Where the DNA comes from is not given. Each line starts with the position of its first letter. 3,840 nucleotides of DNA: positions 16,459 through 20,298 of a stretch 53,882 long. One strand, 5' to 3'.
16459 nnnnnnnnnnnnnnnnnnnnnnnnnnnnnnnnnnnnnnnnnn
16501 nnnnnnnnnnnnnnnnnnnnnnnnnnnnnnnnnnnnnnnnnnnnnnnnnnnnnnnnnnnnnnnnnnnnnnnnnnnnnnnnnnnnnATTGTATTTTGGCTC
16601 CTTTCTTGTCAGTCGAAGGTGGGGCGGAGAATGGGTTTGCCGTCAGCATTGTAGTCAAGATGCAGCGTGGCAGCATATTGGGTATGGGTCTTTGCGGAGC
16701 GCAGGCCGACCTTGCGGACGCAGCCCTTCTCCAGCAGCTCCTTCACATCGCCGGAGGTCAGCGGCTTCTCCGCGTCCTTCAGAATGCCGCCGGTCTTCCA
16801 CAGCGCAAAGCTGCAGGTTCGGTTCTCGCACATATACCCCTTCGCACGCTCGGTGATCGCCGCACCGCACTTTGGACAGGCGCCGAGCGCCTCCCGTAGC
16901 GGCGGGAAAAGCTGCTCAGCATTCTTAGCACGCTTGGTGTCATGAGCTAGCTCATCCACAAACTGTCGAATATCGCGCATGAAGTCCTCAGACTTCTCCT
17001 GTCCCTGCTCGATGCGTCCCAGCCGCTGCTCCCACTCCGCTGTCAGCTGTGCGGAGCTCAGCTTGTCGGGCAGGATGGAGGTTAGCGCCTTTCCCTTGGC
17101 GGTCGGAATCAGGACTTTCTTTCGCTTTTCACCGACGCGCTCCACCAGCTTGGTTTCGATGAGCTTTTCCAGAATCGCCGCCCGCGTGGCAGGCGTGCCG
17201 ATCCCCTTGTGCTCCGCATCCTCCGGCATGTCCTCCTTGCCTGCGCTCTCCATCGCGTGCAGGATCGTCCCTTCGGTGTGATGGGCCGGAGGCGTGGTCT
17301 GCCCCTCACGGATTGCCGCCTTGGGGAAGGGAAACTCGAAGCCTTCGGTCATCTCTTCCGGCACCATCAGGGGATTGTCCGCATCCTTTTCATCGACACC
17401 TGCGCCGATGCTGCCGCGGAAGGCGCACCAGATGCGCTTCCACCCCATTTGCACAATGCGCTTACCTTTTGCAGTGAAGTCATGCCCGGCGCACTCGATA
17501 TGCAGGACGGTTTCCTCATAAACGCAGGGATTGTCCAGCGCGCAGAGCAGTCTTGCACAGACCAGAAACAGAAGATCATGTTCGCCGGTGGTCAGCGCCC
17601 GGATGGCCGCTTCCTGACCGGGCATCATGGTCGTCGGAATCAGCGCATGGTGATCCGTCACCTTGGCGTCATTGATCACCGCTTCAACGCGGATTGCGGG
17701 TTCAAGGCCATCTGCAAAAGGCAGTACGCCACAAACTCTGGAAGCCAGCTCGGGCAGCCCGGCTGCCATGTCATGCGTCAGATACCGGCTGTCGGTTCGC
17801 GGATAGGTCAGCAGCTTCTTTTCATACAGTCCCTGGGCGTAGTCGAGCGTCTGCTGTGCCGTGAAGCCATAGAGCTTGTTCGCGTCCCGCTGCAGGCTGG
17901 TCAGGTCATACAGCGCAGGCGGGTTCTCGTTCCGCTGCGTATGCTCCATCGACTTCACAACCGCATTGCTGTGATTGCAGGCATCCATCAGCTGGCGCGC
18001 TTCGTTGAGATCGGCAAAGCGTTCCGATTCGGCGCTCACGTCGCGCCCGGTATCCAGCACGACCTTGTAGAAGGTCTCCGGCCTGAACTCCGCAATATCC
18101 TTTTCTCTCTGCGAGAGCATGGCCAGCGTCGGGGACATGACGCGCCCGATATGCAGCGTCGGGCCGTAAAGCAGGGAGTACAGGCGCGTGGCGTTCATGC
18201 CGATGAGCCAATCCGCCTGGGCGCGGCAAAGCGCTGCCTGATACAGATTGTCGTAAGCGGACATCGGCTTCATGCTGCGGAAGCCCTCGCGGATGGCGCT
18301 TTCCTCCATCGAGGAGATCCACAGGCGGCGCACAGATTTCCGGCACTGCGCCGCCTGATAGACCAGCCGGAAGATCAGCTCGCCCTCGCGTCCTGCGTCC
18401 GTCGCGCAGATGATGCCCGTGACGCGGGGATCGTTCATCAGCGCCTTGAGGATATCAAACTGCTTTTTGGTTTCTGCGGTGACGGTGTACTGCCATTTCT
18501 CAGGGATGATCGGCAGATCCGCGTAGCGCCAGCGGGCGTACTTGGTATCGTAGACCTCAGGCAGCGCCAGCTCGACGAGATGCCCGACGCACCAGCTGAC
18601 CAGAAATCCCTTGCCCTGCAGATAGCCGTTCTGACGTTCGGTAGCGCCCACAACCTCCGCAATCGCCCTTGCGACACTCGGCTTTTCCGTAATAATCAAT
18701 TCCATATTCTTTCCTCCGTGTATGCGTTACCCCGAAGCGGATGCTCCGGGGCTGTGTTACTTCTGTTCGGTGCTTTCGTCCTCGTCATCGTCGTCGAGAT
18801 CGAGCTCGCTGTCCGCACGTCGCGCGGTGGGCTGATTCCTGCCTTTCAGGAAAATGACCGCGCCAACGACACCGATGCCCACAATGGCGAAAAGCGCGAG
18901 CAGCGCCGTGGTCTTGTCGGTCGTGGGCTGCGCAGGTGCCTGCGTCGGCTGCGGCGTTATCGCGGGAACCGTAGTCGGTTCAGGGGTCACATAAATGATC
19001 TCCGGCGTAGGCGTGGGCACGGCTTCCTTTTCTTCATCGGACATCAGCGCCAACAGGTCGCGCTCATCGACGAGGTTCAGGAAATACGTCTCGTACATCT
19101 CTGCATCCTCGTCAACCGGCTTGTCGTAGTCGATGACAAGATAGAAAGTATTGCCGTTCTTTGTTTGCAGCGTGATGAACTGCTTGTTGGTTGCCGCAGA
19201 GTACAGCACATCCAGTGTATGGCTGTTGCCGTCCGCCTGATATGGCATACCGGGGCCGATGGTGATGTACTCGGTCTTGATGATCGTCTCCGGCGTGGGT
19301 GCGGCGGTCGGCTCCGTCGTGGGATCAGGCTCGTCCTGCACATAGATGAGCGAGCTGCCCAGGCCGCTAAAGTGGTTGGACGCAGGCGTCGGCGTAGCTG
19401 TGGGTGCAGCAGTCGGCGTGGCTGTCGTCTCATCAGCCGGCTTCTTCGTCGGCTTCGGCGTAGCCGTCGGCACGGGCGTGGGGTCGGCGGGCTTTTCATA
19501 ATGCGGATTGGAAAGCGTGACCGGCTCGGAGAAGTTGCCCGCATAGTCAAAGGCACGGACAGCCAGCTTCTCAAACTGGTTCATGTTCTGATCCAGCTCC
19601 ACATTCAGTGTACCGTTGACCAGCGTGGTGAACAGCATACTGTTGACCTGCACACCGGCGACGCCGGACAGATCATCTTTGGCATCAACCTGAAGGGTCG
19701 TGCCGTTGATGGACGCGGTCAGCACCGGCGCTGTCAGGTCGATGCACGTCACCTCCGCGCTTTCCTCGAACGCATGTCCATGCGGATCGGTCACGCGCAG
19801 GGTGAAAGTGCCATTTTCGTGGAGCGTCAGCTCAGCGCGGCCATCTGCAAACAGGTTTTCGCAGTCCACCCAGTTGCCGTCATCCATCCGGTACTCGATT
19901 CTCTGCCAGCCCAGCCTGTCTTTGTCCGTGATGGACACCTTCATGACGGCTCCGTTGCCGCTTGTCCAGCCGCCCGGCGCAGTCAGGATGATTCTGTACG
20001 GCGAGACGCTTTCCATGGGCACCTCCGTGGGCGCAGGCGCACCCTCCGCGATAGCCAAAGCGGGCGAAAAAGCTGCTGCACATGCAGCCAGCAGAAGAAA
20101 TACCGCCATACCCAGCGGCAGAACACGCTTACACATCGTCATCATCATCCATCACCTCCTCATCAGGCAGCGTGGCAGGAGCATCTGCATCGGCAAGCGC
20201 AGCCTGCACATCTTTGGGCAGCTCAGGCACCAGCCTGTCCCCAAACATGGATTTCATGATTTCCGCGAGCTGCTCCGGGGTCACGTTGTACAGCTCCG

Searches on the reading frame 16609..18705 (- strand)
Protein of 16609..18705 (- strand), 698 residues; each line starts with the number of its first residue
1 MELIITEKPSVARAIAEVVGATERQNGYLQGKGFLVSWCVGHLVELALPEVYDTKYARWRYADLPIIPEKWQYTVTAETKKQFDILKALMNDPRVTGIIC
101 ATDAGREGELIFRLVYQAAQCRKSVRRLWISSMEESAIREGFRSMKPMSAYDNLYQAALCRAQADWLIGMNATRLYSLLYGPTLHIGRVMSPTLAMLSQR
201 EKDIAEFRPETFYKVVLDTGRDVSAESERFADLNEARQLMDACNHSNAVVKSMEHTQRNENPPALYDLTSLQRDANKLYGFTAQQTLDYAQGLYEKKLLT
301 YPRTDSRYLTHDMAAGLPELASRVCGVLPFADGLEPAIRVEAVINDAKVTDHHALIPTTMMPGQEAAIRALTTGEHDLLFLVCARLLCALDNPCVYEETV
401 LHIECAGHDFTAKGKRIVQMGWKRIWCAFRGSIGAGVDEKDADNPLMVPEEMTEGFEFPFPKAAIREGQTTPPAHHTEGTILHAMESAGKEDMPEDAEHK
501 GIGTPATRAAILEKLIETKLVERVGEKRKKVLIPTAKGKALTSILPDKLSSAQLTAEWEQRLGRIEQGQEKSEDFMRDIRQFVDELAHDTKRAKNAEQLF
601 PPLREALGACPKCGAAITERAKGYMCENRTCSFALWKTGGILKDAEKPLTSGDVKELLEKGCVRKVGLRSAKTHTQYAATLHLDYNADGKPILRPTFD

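Call 19: search_protein_families(library=pfam, proteins=[window:16609-18705:-], max_evalue=0.0001)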
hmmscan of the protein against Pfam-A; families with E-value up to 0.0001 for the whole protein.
window:16609-18705:- (698 aa): 2 families
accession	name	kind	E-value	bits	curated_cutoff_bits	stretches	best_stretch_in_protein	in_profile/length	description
PF01131.25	Topoisom_bac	-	8.2e-105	351.6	35.1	1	151-576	3-410/411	DNA topoisomerase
PF01751.28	Toprim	-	3.1e-10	40.5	23.1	1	2-132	1-95/96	Toprim domain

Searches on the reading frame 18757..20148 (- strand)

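Call 19: search_protein_families(library=pfam, proteins=[window:18757-20148:-], max_evalue=0.0001)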
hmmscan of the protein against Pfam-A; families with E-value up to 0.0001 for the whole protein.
window:18757-20148:- (463 aa): 1 family
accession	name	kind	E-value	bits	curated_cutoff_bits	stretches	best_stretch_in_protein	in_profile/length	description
PF14283.11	CD1107-like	-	3.1e-28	99.1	26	1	304-436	3-153/158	Mobile element protein CD1107-like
